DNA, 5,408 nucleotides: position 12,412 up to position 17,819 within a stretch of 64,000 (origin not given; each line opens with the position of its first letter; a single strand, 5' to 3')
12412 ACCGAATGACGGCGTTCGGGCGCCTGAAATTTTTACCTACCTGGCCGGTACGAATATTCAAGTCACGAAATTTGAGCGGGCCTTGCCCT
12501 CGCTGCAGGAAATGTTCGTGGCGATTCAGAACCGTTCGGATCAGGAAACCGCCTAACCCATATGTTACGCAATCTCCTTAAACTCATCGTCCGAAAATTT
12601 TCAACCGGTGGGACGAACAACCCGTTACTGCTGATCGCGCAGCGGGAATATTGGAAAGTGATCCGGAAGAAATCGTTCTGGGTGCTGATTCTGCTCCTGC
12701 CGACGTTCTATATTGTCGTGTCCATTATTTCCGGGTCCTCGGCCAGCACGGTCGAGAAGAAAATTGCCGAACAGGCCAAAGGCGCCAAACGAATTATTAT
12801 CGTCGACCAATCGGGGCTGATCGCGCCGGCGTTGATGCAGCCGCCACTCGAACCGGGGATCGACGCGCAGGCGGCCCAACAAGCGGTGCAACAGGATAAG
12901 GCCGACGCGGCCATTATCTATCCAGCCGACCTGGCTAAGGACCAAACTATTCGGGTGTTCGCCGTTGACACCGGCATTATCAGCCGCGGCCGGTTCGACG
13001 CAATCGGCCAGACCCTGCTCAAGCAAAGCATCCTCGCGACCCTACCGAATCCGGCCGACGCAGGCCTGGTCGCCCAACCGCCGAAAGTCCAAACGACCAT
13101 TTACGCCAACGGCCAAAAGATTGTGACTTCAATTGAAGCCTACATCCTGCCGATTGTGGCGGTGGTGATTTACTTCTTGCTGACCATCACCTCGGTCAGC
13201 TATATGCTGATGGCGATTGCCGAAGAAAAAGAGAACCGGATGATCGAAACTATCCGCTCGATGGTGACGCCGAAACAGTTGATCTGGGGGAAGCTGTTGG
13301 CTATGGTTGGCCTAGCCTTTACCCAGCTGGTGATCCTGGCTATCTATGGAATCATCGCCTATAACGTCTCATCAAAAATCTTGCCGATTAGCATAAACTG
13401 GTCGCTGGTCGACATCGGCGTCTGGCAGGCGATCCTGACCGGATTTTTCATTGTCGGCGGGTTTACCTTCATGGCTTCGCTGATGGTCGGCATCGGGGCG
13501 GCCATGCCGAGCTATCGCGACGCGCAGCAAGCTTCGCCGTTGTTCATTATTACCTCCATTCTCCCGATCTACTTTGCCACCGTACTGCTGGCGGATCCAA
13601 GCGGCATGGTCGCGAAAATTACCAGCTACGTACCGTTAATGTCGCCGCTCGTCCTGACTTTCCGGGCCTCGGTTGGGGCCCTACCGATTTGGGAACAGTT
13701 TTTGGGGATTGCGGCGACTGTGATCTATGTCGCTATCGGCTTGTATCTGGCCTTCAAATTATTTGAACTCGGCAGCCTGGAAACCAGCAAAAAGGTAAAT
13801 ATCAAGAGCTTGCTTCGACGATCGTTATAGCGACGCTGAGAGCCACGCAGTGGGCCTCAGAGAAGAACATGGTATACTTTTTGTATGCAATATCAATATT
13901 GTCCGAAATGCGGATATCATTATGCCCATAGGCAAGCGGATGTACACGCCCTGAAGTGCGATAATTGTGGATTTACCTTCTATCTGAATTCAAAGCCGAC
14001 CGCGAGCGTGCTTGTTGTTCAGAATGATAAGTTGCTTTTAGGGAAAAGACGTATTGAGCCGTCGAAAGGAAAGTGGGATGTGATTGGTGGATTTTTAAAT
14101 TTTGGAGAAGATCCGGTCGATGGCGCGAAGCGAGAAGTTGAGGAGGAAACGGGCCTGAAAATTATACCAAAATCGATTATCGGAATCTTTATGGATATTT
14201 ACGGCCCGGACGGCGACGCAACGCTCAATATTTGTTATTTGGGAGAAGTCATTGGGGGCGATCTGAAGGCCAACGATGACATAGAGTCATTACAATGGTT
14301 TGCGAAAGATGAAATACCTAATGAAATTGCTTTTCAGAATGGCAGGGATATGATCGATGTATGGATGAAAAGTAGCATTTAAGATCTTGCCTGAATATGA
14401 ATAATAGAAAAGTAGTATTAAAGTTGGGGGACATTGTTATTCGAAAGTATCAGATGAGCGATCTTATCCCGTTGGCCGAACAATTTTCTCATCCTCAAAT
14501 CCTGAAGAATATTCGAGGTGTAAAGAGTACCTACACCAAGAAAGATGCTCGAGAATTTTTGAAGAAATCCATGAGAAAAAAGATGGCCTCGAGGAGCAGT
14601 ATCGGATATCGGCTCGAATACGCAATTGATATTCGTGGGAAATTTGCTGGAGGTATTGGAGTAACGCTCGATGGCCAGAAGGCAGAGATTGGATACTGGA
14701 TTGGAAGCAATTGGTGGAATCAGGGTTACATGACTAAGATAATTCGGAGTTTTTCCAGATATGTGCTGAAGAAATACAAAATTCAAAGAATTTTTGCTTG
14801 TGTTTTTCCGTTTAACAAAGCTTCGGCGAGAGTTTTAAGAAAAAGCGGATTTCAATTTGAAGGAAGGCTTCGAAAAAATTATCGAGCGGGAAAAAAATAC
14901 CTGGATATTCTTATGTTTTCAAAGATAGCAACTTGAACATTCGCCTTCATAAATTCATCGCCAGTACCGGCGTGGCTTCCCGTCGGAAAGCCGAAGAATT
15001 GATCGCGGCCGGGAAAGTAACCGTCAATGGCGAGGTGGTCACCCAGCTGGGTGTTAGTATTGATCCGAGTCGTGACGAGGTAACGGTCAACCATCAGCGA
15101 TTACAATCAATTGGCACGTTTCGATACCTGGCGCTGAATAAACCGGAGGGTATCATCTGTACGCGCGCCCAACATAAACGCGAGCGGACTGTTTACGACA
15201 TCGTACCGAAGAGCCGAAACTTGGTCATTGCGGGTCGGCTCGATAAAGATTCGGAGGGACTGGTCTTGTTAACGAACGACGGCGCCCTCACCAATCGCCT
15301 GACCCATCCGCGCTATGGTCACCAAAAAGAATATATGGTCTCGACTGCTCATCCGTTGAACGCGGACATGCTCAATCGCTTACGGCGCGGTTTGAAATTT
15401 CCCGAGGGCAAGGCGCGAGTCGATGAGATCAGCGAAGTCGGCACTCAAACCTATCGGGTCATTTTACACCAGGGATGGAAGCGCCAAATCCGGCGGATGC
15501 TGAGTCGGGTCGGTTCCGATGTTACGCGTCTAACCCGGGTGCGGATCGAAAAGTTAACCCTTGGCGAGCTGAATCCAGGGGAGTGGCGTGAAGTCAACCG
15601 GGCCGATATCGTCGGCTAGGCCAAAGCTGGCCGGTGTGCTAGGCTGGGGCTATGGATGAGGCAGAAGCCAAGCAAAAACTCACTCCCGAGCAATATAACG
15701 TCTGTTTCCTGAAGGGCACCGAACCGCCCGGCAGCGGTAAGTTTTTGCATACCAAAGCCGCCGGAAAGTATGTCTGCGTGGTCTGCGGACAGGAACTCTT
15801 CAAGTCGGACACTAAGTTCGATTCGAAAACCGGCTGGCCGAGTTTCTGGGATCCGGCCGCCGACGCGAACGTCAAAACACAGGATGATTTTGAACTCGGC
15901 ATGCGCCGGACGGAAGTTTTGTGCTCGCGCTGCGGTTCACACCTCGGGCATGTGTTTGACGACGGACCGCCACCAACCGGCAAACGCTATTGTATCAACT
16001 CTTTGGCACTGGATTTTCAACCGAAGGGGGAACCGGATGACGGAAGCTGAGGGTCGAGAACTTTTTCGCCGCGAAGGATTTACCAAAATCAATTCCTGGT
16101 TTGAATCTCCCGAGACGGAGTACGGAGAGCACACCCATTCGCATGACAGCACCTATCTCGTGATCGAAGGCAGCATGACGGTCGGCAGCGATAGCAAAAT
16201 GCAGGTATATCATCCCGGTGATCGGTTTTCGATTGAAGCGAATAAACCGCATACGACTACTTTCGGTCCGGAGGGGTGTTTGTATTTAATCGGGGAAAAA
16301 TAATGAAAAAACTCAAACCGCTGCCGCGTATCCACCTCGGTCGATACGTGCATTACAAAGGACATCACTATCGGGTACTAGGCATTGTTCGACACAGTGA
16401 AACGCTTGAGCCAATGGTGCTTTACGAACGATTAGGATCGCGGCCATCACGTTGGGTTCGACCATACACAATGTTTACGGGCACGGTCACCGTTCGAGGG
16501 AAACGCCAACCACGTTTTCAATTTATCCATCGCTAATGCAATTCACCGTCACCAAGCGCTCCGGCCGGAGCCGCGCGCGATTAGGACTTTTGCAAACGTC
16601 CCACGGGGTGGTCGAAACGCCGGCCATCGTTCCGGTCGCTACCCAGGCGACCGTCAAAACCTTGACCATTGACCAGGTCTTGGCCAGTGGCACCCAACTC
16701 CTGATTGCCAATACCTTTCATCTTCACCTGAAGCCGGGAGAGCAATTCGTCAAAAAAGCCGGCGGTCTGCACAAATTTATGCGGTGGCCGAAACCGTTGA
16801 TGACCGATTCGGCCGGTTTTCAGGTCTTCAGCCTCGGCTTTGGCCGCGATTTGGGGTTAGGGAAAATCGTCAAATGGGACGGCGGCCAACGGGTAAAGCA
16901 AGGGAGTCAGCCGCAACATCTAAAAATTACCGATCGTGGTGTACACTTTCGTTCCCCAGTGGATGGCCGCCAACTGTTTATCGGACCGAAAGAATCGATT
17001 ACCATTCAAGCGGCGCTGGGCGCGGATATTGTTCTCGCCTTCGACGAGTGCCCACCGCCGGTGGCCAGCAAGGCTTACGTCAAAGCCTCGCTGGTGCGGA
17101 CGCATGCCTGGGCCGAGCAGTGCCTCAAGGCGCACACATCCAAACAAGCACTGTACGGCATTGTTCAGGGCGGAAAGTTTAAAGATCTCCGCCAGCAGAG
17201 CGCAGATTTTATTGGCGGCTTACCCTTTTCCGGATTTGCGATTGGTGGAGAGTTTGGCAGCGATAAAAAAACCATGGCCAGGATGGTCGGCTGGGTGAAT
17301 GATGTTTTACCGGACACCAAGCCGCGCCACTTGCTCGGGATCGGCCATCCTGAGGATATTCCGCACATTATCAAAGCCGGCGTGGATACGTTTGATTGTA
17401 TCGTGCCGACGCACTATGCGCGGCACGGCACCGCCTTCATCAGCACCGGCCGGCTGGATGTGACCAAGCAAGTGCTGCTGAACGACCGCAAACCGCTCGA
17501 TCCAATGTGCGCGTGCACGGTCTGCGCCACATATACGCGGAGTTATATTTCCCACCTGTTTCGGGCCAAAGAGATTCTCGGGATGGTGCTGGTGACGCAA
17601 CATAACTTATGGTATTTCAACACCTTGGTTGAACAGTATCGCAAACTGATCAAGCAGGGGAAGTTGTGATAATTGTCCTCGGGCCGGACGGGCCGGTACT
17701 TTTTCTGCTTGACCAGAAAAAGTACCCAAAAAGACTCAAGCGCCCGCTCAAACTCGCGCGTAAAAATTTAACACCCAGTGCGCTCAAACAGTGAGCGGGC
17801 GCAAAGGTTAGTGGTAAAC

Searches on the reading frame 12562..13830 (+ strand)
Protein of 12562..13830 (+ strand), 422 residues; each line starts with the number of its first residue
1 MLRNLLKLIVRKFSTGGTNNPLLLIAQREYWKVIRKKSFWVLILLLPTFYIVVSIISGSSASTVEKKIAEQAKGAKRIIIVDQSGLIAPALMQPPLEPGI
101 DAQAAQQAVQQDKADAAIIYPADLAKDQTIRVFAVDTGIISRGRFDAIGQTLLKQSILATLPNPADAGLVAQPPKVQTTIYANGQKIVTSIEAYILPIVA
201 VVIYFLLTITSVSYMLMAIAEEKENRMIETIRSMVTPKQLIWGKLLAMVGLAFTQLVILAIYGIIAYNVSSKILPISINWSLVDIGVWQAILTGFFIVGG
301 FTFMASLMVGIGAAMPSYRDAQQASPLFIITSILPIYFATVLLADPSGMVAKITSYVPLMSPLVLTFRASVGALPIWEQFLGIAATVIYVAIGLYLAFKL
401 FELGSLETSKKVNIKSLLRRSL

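Call 70: search_protein_families(library=pfam, max_evalue=0.00001, proteins=[window:12562-13830:+])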
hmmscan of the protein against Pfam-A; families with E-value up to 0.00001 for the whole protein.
window:12562-13830:+ (422 aa): 1 family
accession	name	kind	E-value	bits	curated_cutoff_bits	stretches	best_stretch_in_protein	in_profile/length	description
PF12698.13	ABC2_membrane_3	-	3.5e-30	105.7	31.6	1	37-398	1-346/347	ABC-2 family transporter protein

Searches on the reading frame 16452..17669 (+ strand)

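Call 70: search_protein_families(library=pfam, max_evalue=0.00001, proteins=[window:16452-17669:+])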
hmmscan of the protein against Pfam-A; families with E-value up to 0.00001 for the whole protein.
window:16452-17669:+ (405 aa): 1 family
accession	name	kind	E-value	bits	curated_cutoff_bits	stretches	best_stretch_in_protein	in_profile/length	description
PF01702.25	TGT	-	5.8e-126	420.8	26.3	1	41-405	2-344/357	Queuine tRNA-ribosyltransferase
